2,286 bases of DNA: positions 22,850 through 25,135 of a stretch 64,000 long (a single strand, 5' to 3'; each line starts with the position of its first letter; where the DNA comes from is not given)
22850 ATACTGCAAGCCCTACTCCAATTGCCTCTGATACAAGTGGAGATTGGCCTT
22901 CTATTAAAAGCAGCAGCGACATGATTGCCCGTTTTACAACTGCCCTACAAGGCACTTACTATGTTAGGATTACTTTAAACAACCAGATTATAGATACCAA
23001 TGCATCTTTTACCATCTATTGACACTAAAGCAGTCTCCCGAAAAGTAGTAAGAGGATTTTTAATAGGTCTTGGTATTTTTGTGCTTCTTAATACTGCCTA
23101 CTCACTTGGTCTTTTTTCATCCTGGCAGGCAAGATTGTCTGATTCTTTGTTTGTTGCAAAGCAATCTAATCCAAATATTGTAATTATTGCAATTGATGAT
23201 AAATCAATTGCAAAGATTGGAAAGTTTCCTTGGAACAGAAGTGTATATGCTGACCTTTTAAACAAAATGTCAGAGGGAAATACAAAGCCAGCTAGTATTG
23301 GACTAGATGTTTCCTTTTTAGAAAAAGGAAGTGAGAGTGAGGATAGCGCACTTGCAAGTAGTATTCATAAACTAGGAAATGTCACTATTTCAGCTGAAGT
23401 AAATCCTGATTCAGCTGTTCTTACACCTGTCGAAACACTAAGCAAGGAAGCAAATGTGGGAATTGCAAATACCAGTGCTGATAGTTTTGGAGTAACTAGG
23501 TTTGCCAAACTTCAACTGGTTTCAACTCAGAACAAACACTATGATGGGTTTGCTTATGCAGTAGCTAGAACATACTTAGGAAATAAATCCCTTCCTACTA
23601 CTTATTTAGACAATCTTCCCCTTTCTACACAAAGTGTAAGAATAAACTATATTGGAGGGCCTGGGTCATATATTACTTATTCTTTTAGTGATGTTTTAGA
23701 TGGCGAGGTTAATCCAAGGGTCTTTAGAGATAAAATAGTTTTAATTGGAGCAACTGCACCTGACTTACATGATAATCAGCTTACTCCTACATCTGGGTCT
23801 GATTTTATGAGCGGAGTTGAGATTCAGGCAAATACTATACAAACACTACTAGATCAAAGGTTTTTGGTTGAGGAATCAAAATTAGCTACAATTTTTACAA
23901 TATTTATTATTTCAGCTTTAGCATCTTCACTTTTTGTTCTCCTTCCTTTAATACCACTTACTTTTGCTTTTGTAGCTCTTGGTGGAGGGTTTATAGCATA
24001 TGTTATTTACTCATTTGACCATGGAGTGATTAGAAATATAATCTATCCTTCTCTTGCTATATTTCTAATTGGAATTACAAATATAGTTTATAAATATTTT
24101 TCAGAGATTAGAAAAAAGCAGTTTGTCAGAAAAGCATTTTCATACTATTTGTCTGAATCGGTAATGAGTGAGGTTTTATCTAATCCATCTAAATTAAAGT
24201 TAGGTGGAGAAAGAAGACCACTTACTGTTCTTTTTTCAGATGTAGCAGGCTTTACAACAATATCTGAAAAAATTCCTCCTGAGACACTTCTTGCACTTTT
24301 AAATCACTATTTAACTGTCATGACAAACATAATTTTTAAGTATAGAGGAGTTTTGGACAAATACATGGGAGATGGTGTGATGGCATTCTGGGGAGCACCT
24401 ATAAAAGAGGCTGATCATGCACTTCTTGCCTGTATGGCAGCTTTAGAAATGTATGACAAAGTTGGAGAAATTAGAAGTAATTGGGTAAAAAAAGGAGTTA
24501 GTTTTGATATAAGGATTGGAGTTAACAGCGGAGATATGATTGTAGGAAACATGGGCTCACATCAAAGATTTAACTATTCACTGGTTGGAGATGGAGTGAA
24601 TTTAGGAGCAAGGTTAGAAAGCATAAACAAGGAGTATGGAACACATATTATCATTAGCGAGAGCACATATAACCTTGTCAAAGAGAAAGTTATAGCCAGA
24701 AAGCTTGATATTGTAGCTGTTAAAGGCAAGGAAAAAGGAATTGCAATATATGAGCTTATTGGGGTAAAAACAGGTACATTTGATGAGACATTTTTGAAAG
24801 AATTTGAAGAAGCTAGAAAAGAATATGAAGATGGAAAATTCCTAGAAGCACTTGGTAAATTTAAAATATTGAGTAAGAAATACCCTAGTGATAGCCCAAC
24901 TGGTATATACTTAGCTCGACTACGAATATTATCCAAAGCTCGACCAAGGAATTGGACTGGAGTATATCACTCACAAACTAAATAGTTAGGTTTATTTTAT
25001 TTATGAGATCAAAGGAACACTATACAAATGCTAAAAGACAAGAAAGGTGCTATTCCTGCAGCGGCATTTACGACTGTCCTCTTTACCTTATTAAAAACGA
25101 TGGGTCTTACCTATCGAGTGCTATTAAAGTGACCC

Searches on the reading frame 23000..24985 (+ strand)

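Call 70: search_protein_families(library=pfam, proteins=[window:23000-24985:+], max_evalue=0.0001)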
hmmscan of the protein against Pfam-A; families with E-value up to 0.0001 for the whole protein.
window:23000-24985:+ (661 aa): 2 families
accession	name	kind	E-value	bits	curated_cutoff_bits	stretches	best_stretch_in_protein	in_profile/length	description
PF05226.16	CHASE2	-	1.8e-50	172.4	26.3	1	29-306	5-253/257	CHASE2 domain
PF00211.25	Guanylate_cyc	-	1.8e-24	86.8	21.9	1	407-584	8-179/183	Adenylate and Guanylate cyclase catalytic domain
